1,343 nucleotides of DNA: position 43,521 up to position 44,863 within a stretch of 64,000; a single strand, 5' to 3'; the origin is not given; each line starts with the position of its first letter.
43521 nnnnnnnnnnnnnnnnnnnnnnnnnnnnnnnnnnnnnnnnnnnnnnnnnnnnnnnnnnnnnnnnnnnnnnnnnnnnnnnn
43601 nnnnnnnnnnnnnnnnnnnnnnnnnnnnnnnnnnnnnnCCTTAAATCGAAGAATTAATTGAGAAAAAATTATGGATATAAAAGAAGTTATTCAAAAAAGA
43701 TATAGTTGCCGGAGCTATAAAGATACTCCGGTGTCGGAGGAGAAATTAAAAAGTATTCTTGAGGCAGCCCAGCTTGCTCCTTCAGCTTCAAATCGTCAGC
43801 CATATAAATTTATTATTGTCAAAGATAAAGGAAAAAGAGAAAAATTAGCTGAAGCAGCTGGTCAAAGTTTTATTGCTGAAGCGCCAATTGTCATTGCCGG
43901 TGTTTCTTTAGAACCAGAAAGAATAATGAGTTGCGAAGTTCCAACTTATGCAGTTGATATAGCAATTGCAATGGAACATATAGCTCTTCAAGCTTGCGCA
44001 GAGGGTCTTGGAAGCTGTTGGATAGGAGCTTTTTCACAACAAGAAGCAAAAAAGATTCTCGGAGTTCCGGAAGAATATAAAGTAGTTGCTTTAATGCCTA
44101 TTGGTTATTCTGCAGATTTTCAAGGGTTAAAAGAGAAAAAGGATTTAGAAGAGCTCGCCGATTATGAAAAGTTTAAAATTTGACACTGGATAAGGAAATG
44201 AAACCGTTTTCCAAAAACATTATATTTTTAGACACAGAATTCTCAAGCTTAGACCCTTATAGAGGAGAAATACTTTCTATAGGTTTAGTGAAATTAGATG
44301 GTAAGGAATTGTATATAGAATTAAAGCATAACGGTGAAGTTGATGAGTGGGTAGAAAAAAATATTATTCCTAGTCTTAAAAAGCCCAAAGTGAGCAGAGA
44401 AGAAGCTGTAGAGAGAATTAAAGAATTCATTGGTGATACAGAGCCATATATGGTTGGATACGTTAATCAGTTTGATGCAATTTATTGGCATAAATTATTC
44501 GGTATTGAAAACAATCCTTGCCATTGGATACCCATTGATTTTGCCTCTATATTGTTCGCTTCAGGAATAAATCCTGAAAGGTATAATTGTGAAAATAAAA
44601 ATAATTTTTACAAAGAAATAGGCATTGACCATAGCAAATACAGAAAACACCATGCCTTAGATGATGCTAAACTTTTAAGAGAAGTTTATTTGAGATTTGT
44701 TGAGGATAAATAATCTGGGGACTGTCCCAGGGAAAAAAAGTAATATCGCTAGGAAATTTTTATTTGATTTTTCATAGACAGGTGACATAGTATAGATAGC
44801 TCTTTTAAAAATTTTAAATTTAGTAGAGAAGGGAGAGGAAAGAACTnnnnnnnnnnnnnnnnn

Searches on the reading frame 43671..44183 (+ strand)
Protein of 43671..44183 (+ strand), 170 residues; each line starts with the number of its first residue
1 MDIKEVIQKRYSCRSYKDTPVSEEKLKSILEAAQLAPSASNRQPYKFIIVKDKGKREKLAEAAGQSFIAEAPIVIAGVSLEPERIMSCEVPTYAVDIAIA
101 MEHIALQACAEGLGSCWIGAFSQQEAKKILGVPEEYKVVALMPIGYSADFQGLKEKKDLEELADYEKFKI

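Call 14: search_protein_families(library=pfam, proteins=[window:43671-44183:+], max_evalue=0.01)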
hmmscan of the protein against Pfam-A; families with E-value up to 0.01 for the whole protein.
window:43671-44183:+ (170 aa): 2 families
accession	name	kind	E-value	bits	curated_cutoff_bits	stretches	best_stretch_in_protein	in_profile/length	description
PF00881.29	Nitroreductase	-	1.4e-32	113.6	23.5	2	7-70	1-64/167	Nitroreductase family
PF14512.11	TM1586_NiRdase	-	2.5e-21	76.8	27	3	100-167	87-153/215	Putative TM nitroreductase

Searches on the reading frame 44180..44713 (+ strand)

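Call 14: search_protein_families(library=pfam, proteins=[window:44180-44713:+], max_evalue=0.01)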
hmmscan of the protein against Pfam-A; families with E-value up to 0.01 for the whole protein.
window:44180-44713:+ (177 aa): 3 families
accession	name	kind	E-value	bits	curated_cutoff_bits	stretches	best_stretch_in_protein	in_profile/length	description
PF00929.31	RNase_T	-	3.2e-10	41.3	24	1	15-169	1-163/164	Exonuclease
PF16473.11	Rv2179c-like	-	8.9e-05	22.7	27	1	15-167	3-170/177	3'-5' exoribonuclease Rv2179c-like domain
PF01612.26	DNA_pol_A_exo1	-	0.0047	17.2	23.6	1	14-113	22-101/173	3'-5' exonuclease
